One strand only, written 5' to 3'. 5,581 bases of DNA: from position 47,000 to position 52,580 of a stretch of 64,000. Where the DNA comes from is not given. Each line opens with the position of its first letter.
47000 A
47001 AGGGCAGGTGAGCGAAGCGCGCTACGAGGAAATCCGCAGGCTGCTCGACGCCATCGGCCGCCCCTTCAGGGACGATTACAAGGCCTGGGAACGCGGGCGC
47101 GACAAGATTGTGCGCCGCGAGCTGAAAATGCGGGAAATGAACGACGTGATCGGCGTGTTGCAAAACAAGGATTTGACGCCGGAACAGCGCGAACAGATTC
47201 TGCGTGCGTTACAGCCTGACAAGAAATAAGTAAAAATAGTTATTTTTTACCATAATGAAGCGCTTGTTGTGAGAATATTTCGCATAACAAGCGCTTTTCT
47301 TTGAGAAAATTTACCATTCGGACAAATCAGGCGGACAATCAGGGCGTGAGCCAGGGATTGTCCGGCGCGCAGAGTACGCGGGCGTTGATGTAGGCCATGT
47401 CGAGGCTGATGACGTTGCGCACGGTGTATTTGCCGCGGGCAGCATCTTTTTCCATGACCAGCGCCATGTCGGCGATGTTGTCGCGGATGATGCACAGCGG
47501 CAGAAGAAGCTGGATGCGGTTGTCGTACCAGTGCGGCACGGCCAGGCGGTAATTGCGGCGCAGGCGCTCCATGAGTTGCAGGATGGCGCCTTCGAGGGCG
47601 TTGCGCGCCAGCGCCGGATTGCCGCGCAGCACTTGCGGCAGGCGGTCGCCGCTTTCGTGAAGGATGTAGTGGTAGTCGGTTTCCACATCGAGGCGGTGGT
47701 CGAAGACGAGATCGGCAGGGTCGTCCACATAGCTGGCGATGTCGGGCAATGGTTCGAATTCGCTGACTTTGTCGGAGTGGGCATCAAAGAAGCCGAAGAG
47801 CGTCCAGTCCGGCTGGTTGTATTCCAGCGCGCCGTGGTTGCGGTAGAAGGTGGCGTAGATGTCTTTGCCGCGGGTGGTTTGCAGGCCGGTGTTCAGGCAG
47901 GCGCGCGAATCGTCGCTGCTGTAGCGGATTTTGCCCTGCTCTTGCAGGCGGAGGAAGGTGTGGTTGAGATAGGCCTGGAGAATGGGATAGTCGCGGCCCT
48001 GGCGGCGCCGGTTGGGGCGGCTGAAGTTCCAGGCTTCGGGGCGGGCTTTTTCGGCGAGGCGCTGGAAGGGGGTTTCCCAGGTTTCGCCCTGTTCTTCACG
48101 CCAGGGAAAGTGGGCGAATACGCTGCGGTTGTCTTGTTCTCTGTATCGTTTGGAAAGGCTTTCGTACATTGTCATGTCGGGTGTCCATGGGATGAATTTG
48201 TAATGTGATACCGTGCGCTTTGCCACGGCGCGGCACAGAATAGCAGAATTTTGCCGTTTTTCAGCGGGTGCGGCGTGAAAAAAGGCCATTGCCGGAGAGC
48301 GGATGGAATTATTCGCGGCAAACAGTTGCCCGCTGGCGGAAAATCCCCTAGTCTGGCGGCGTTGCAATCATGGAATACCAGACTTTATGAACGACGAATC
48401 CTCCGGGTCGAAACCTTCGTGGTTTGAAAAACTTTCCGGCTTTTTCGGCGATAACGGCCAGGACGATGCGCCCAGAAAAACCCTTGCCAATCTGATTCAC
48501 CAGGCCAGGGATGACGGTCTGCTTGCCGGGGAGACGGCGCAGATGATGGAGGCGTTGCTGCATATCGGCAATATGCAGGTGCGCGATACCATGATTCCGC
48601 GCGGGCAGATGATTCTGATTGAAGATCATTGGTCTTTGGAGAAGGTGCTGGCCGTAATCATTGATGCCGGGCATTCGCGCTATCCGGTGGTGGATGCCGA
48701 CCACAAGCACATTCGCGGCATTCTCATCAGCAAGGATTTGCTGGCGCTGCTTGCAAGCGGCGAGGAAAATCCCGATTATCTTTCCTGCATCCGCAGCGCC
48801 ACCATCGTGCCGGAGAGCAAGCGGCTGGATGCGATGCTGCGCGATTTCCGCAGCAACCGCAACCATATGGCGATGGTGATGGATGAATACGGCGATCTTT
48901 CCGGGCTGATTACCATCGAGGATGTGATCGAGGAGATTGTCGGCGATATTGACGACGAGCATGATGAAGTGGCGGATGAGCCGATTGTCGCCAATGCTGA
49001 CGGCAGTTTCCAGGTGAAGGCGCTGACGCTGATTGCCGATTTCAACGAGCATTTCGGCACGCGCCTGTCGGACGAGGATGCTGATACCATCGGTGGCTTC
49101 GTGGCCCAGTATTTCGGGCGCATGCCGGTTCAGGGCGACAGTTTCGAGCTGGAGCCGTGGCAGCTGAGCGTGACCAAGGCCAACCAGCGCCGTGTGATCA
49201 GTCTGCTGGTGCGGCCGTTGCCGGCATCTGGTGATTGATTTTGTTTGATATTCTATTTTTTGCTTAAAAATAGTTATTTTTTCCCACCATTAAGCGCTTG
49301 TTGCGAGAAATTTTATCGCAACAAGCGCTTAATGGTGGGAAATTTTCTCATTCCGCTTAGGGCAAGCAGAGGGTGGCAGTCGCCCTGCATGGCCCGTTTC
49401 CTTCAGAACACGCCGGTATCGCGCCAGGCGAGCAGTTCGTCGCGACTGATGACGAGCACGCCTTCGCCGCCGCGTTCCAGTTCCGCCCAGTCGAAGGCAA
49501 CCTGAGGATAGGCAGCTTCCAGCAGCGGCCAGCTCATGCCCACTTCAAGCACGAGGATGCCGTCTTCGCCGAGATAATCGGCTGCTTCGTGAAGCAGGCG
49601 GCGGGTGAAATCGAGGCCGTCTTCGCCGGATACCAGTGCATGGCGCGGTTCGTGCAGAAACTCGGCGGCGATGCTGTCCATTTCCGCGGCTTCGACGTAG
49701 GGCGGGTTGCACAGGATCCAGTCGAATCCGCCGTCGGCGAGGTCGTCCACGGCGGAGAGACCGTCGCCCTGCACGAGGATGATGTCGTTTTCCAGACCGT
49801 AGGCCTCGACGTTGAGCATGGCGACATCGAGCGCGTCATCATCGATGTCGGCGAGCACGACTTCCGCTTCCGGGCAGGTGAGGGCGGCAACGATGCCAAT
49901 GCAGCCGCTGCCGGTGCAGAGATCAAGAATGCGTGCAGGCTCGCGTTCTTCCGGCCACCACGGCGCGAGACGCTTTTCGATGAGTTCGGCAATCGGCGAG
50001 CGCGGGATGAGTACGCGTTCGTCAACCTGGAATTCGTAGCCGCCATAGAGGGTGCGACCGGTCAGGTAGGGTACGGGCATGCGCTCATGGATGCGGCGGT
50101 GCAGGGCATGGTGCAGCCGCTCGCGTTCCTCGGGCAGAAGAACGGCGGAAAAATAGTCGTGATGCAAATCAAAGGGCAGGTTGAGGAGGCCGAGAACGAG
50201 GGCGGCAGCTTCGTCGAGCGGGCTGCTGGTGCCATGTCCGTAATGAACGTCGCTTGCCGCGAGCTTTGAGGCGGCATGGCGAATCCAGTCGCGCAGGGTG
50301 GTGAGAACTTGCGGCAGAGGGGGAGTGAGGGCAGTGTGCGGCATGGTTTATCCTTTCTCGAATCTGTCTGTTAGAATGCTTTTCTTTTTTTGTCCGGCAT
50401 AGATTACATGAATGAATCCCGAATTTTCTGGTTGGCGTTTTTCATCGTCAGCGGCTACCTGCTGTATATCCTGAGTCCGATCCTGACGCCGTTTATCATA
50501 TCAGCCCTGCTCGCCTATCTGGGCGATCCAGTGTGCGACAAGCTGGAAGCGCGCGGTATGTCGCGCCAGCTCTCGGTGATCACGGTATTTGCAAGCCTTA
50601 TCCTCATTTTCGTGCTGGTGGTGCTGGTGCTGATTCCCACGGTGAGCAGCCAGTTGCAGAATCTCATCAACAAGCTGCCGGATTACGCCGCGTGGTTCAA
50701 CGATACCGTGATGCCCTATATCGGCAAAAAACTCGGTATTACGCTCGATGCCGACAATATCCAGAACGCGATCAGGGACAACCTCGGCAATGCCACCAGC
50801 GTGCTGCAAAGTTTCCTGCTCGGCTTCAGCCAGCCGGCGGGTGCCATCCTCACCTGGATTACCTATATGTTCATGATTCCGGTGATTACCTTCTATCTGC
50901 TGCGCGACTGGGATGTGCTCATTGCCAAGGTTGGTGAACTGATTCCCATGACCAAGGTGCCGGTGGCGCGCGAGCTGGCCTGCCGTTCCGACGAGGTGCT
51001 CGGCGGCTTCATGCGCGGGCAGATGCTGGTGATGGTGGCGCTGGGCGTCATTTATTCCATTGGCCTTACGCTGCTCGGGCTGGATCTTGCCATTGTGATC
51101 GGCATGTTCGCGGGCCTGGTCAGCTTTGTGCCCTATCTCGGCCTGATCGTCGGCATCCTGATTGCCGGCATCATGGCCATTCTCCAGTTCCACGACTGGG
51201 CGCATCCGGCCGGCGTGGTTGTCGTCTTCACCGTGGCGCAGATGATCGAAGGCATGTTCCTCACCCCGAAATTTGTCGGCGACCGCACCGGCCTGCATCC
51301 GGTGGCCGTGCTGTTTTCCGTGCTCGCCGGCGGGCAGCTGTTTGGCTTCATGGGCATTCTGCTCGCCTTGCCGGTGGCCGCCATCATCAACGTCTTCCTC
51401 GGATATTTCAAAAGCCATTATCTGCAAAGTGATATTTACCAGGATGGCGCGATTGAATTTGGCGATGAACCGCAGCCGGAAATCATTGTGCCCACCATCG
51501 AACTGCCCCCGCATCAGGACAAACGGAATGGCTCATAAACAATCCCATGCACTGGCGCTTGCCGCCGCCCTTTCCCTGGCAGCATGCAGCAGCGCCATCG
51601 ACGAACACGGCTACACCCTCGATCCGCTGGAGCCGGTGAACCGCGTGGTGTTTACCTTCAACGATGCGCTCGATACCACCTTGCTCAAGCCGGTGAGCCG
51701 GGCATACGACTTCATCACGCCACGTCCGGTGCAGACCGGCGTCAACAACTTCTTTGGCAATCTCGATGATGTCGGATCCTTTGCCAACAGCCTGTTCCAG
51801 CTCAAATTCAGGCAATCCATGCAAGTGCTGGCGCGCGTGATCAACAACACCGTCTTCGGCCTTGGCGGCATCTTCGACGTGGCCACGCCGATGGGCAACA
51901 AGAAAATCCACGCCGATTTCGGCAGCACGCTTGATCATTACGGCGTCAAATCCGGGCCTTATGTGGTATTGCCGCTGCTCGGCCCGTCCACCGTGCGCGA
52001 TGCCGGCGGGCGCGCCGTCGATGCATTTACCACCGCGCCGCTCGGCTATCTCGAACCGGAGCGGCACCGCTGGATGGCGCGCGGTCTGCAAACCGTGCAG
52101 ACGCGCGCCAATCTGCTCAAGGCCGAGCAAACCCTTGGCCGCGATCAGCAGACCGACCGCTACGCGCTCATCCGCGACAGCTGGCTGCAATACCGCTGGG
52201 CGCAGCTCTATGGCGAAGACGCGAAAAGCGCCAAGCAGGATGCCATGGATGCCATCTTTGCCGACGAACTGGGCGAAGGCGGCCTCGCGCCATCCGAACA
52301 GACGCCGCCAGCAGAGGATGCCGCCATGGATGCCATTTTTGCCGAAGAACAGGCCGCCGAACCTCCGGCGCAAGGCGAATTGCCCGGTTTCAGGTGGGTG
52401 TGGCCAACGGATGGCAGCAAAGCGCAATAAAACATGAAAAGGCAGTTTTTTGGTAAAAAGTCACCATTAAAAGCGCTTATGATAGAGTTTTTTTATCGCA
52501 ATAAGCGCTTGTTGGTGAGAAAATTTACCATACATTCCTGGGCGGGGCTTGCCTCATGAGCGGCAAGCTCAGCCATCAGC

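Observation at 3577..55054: Uncatalogued, extremely dense family of AT-rich palindromic-unit MITE-like elements (21 copies in 64 kb)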

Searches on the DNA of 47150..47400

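Call 100: search_rna_families(source=window, start=47150, end=47400, threshold=evalue, max_evalue=1)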
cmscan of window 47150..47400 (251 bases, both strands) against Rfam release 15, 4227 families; matches with E-value up to 1: 1.
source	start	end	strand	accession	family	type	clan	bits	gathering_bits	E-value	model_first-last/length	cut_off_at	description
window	47250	47304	+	RF03664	MIR6288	Gene; miRNA;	-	19.8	74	0.15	1-92/92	no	MIR6288 microRNA precursor family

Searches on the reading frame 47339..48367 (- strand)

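Call 31: search_protein_families(library=pfam, max_evalue=0.00001, proteins=[window:47339-48367:-])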
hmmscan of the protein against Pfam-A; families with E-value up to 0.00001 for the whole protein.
window:47339-48367:- (342 aa): 1 family
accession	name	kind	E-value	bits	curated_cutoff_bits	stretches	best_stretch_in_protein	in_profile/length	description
PF12873.12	DUF3825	-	3.7e-68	230.1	27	1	104-339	1-238/238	Domain of unknown function (DUF3825)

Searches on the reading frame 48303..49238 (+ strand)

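Call 31: search_protein_families(library=pfam, max_evalue=0.00001, proteins=[window:48303-49238:+])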
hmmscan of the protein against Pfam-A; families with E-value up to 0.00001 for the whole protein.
window:48303-49238:+ (311 aa): 2 families
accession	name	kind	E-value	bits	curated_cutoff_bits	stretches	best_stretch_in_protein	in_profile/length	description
PF03471.22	CorC_HlyC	-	2.4e-22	79.2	27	1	231-305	3-79/81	Transporter associated domain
PF00571.33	CBS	-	4e-13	49.9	24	1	99-151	5-56/57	CBS domain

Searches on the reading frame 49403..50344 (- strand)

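Call 31: search_protein_families(library=pfam, max_evalue=0.00001, proteins=[window:49403-50344:-])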
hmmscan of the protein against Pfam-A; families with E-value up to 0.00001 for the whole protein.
window:49403-50344:- (313 aa): 6 families
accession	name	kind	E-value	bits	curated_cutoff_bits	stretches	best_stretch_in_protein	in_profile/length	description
PF05175.20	MTS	-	1.5e-17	64.2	23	1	136-240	32-133/170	Methyltransferase small domain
PF03602.21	Cons_hypoth95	-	5e-09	36.5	24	1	123-221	29-128/182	Conserved hypothetical protein 95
PF13649.12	Methyltransf_25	-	2.8e-07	31.6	27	1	139-228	1-88/97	Methyltransferase domain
PF13847.12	Methyltransf_31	-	3.1e-07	30.6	27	1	137-225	5-93/145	Methyltransferase domain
PF06325.19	PrmA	-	4.8e-06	26.7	22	1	135-213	161-233/296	Ribosomal protein L11 methyltransferase (PrmA)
PF10294.15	Methyltransf_16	-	7.7e-06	26.2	21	0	132-189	43-101/174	Lysine methyltransferase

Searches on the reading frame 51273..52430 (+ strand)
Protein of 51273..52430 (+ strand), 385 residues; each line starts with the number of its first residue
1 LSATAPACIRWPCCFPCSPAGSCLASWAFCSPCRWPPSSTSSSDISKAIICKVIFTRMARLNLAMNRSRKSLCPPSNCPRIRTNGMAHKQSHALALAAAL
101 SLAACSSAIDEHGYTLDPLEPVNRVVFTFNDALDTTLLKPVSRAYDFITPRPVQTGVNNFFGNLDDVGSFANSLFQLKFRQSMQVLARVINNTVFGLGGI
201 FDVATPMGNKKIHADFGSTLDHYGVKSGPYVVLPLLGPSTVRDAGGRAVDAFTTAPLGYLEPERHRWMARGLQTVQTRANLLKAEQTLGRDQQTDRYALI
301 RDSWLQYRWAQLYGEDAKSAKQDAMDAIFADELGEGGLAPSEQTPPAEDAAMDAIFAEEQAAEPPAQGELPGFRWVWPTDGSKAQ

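Call 32: search_protein_families(library=pfam, max_evalue=0.00001, proteins=[window:51273-52430:+])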
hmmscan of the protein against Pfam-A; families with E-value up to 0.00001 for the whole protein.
window:51273-52430:+ (385 aa): 1 family
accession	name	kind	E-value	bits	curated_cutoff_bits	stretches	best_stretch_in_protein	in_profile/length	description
PF04333.18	MlaA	-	3.6e-68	229.5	25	1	117-309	3-193/195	MlaA lipoprotein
